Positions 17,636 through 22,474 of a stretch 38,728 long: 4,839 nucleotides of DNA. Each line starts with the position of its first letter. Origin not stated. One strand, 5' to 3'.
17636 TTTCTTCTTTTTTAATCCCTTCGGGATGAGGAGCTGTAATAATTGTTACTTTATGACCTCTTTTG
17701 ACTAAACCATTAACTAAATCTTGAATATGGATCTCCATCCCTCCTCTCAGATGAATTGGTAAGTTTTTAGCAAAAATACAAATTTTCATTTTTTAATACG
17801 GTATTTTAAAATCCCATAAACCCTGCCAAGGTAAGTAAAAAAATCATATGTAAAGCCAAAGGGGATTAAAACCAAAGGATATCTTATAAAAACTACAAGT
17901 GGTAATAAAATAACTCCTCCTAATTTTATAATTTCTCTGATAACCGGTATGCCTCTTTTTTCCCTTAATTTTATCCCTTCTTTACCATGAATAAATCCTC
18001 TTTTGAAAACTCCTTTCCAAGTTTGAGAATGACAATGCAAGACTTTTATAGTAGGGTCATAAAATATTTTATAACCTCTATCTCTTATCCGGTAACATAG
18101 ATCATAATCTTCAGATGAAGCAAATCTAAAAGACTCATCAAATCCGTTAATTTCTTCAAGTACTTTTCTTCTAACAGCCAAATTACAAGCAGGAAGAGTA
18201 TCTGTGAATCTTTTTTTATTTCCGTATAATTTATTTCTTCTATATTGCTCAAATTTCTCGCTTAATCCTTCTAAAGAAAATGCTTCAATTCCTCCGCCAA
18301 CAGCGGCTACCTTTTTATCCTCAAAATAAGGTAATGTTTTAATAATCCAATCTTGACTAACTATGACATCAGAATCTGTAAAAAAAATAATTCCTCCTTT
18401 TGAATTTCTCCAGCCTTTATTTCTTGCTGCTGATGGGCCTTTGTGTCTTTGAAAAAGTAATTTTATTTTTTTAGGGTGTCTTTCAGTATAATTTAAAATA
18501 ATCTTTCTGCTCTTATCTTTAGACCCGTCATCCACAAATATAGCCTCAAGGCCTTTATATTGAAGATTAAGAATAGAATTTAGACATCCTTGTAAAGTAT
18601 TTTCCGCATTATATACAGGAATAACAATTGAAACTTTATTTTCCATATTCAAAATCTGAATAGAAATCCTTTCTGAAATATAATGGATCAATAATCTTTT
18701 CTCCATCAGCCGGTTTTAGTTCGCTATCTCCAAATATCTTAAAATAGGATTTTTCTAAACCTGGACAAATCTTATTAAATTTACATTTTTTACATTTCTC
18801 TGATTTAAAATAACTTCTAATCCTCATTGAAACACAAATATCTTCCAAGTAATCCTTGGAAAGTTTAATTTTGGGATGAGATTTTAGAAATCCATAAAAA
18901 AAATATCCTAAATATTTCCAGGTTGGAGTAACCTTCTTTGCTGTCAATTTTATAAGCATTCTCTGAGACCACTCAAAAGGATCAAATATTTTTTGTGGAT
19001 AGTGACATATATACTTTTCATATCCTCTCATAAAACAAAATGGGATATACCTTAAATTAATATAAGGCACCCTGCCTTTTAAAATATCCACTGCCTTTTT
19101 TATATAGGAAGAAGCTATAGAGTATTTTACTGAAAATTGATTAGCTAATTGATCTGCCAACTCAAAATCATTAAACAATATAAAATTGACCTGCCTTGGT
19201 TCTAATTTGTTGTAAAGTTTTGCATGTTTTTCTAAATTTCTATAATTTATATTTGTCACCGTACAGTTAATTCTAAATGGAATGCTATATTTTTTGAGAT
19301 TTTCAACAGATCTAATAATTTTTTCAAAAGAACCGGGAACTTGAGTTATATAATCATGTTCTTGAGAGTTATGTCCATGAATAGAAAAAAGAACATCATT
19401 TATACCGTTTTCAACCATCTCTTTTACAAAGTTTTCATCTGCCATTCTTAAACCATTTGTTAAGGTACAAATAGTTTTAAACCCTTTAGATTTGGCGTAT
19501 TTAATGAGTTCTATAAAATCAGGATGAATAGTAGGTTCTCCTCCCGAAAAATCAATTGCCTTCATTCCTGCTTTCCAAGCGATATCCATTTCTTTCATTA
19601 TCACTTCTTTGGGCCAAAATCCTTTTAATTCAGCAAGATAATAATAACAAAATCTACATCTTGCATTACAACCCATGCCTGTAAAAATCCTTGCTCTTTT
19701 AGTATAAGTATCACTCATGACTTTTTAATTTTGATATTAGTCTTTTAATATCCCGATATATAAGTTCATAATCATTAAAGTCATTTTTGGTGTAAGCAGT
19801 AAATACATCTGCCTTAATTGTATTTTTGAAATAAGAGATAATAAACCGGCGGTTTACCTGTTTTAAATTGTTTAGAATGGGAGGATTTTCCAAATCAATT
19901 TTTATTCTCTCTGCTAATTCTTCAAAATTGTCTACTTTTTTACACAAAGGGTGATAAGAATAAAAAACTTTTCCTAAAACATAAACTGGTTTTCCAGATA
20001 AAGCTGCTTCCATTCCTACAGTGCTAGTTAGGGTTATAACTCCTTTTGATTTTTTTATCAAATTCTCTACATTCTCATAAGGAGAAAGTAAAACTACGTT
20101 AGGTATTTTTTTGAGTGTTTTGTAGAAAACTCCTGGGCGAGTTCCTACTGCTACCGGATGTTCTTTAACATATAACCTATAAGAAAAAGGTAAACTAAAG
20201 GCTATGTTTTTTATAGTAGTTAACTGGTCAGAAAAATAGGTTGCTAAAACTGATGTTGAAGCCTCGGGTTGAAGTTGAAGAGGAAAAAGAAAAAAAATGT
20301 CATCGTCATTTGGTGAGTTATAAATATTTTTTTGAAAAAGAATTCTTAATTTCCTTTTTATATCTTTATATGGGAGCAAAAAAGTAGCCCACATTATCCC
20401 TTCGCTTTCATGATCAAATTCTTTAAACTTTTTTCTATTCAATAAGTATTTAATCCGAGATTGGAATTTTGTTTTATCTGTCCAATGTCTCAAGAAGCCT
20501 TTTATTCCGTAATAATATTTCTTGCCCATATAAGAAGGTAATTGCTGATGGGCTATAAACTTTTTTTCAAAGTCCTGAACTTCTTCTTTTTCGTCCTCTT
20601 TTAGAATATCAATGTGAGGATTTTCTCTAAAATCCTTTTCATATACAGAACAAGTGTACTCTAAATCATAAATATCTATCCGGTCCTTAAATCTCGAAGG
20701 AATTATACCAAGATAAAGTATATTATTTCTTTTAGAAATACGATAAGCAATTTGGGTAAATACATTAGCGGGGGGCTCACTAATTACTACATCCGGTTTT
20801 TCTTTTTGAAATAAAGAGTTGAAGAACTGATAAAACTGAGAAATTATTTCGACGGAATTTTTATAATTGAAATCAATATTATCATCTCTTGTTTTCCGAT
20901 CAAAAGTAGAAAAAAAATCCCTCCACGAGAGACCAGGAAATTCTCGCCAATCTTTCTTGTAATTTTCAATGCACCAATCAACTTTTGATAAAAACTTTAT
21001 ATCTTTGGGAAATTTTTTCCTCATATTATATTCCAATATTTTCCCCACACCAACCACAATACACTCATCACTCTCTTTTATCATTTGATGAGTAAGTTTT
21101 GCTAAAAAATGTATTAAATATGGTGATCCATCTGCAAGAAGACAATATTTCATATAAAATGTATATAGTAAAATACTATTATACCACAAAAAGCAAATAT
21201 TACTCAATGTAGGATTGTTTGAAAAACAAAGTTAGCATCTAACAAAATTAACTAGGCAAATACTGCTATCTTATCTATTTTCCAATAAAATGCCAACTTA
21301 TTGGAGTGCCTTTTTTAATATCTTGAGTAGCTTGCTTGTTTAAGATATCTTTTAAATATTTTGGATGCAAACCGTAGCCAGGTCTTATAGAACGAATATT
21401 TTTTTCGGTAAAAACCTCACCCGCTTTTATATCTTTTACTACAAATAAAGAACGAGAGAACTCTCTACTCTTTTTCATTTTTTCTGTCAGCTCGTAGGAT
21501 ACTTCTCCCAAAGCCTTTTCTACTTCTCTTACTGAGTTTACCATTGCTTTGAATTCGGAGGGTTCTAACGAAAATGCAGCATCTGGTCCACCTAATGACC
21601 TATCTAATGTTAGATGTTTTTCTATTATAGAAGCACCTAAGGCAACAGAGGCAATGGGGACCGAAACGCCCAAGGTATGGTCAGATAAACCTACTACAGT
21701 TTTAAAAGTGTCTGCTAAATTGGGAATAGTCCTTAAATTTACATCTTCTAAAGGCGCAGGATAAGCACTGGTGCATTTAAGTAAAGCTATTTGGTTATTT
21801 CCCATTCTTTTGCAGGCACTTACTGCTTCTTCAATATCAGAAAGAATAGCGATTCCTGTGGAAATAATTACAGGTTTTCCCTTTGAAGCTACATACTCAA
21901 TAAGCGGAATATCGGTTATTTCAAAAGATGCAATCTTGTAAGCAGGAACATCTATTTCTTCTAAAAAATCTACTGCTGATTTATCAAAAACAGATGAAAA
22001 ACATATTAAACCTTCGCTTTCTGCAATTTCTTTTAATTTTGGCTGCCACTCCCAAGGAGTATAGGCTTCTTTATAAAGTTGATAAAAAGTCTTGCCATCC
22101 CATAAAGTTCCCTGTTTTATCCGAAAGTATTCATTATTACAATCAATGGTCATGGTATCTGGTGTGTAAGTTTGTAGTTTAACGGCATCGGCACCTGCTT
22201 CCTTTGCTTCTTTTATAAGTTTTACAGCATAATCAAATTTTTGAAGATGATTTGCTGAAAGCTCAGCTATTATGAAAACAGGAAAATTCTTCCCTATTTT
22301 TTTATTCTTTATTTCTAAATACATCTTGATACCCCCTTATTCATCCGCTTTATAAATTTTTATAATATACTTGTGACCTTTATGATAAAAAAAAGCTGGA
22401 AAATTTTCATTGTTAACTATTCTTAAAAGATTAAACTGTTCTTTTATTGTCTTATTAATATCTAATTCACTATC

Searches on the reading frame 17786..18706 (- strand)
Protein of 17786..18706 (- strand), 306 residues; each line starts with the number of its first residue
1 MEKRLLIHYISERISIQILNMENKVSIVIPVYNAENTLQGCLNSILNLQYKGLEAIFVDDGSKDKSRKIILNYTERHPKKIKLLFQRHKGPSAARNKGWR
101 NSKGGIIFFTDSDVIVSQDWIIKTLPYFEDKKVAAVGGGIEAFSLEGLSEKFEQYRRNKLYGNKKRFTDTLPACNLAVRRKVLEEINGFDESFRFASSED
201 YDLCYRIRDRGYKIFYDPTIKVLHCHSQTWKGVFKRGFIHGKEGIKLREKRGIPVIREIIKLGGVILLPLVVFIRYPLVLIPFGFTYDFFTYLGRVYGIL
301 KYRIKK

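Call 16: search_protein_families(library=pfam, proteins=[window:17786-18706:-], max_evalue=0.01)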
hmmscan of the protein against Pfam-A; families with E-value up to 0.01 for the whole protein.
window:17786-18706:- (306 aa): 6 families
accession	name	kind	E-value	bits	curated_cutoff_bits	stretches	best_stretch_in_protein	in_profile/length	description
PF00535.33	Glycos_transf_2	-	3.4e-33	115.4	23.3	1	26-185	1-166/168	Glycosyl transferase family 2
PF13641.12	Glyco_tranf_2_3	-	4.9e-25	89.3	27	1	25-236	3-223/230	Glycosyltransferase like family 2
PF10111.15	Glyco_tranf_2_2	-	9.1e-17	61.9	27.3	1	26-221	1-212/276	Glycosyltransferase like family 2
PF13632.12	Glyco_trans_2_3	-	2.5e-08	34.4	27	1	106-229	1-128/198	Glycosyl transferase family group 2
PF13506.12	Glyco_transf_21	-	1.1e-06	28.7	21.7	1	96-236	23-168/174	Glycosyl transferase family 21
PF02709.20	Glyco_transf_7C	-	4.6e-05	23.4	23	1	169-215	17-63/78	N-terminal domain of galactosyltransferase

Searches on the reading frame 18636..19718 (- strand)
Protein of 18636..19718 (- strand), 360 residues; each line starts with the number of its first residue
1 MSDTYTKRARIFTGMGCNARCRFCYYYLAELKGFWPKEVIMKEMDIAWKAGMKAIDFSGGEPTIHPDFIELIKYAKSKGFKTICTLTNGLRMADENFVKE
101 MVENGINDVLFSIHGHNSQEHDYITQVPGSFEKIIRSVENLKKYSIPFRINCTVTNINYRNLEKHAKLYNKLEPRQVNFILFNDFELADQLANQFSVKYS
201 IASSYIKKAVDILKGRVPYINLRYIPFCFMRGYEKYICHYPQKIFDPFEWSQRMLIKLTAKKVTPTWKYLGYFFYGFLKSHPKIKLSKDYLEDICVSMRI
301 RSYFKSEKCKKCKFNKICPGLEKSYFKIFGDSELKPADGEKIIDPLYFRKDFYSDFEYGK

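Call 3: search_protein_families(library=pfam, proteins=[window:18636-19718:-], max_evalue=0.01)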
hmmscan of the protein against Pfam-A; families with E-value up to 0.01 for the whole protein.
window:18636-19718:- (360 aa): 2 families
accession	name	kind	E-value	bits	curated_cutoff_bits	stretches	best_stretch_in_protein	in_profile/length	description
PF04055.27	Radical_SAM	-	1.9e-24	87.1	29.5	1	13-168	3-165/166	Radical SAM superfamily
PF13353.11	Fer4_12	-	2.7e-05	24.9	22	1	14-119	12-119/137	4Fe-4S single cluster domain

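Call 4: search_protein_families(library=ncbifam, proteins=[window:18636-19718:-], max_evalue=0.01)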
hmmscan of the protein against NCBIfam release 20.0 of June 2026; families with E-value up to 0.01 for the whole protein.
window:18636-19718:- (360 aa): 64 families (the best 25 are shown)
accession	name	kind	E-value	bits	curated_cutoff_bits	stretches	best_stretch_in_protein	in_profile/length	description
NF038332.1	rSAM_rare_HxsC4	exception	6.4e-31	107.7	500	1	6-228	13-242/335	radical SAM protein HxsC4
TIGR04545.1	rSAM_ahbD_hemeb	equivalog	8.2e-25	87.9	500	1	16-178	9-171/339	heme b synthase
TIGR03977.1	rSAM_pair_HxsC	equivalog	3.8e-24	85.1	267.9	1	11-231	29-254/292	His-Xaa-Ser system radical SAM maturase HxsC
TIGR04055.1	rSAM_NirJ2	equivalog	3.5e-21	76.1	500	1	15-167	8-159/326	putative heme d1 biosynthesis radical SAM protein NirJ2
TIGR02668.1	moaA_archaeal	equivalog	4.1e-21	75.2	325.25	1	8-210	11-214/303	GTP 3',8-cyclase MoaA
TIGR04053.2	TIGR04053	equivalog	4.6e-20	72.2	395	1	50-173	55-177/366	TIGR04053 family radical SAM/SPASM domain-containing protein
NF001199.0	PRK00164.2-1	equivalog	2.4e-19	69.6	231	1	9-209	14-212/308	GTP 3',8-cyclase MoaA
NF038283.1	viperin_w_prok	equivalog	2.4e-19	69.6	180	1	16-179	11-185/281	viperin family antiviral radical SAM protein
TIGR04317.1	W_rSAM_matur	equivalog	6.6e-19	68.2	380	1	15-194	12-194/349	tungsten cofactor oxidoreductase radical SAM maturase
TIGR04051.1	rSAM_NirJ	equivalog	1.2e-18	67.2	515.45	1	17-171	12-165/354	heme d1 biosynthesis radical SAM protein NirJ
TIGR04466.1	rSAM_BlsE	equivalog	1.3e-18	67.5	400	1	16-169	12-162/327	cytosylglucuronate decarboxylase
TIGR02666.1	moaA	equivalog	1.9e-18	66.6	284.05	1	11-195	14-205/336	GTP 3',8-cyclase MoaA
TIGR04303.1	GeoRSP_rSAM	equivalog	2.9e-18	66.5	400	1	16-183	14-178/325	GeoRSP system radical SAM/SPASM protein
NF045574.1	sacti_mat_StsB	exception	3.8e-18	65.6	625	1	16-188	105-275/466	StsB family radical SAM/SPASM domain sactipeptide maturase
NF045646.2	rSAM_Se_TrsS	equivalog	1.1e-17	63.8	490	1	16-163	95-245/441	radical SAM (seleno)protein TrsS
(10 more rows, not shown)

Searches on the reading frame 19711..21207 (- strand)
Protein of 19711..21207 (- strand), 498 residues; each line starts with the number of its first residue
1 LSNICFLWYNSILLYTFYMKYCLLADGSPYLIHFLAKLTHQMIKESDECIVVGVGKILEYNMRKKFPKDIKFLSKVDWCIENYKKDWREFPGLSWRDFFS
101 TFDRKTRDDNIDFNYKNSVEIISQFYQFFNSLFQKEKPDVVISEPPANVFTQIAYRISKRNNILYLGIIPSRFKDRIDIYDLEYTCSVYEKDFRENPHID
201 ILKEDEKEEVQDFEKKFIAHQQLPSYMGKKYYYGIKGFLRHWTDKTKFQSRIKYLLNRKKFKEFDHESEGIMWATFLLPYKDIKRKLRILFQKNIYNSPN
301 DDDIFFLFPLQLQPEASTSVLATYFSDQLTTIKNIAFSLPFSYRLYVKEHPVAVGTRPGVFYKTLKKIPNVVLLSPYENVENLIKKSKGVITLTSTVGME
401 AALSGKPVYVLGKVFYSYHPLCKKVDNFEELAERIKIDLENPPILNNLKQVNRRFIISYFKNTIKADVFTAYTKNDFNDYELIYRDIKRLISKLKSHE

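Call 3: search_protein_families(library=pfam, proteins=[window:19711-21207:-], max_evalue=0.01)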
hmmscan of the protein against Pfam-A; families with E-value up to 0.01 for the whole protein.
window:19711-21207:- (498 aa): 1 family
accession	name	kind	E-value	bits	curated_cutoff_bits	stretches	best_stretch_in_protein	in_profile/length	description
PF05159.20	Capsule_synth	-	8e-14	52.2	20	1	277-421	118-271/310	Capsule polysaccharide biosynthesis protein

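Call 4: search_protein_families(library=ncbifam, proteins=[window:19711-21207:-], max_evalue=0.01)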
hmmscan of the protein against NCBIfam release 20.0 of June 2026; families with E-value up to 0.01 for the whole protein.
window:19711-21207:- (498 aa): 4 families
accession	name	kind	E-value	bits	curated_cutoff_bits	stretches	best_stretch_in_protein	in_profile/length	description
NF046086.1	BFO_1060_trans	domain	1.4e-09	37.5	200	1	266-456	160-341/365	BFO_1060 family glycosyltransferase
NF050054.1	CapPschMdfirKpsS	equivalog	1.7e-05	24.3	600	1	346-439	268-367/390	capsule polysaccharide modification protein KpsS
TIGR04396.2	surf_polysacc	subfamily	0.0013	18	125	1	363-436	241-322/427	surface carbohydrate biosynthesis protein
TIGR00236.1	wecB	equivalog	0.0091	15.2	210.15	0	358-411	247-300/366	non-hydrolyzing UDP-N-acetylglucosamine 2-epimerase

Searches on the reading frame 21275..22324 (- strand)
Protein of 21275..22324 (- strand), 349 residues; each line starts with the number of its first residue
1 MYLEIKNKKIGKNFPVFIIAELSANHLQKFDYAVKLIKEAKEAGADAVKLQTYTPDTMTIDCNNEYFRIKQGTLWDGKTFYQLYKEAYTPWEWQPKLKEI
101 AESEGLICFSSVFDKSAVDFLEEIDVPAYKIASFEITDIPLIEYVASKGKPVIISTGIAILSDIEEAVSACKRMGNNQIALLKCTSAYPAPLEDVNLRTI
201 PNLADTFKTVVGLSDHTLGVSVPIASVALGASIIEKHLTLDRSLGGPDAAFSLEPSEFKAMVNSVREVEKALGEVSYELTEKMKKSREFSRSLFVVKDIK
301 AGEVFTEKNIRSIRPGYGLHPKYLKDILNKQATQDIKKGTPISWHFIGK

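Call 3: search_protein_families(library=pfam, proteins=[window:21275-22324:-], max_evalue=0.01)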
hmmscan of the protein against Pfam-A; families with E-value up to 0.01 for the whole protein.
window:21275-22324:- (349 aa): 2 families
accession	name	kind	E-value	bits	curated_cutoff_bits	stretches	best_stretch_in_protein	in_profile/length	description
PF03102.20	NeuB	-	4.8e-95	318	22.1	1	36-275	1-239/241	NeuB family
PF08666.17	SAF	-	5.2e-13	49.8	21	1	291-345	2-60/63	SAF domain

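Call 4: search_protein_families(library=ncbifam, proteins=[window:21275-22324:-], max_evalue=0.01)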
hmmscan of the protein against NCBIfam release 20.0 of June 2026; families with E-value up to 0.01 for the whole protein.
window:21275-22324:- (349 aa): 4 families
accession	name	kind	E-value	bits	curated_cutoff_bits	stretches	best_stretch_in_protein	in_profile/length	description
TIGR03586.1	PseI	equivalog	1e-156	521.2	340.25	1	16-342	2-327/327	pseudaminic acid synthase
TIGR03569.1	NeuB_NnaB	equivalog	3.5e-97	325.4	399.65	1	16-341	1-328/329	N-acetylneuraminate synthase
NF006421.0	PRK08673.1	subfamily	2.3e-05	23.8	335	0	97-181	150-234/338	3-deoxy-7-phosphoheptulonate synthase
TIGR01361.1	DAHP_synth_Bsub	equivalog_domain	0.00021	20.8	267.75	0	97-172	81-153/260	3-deoxy-7-phosphoheptulonate synthase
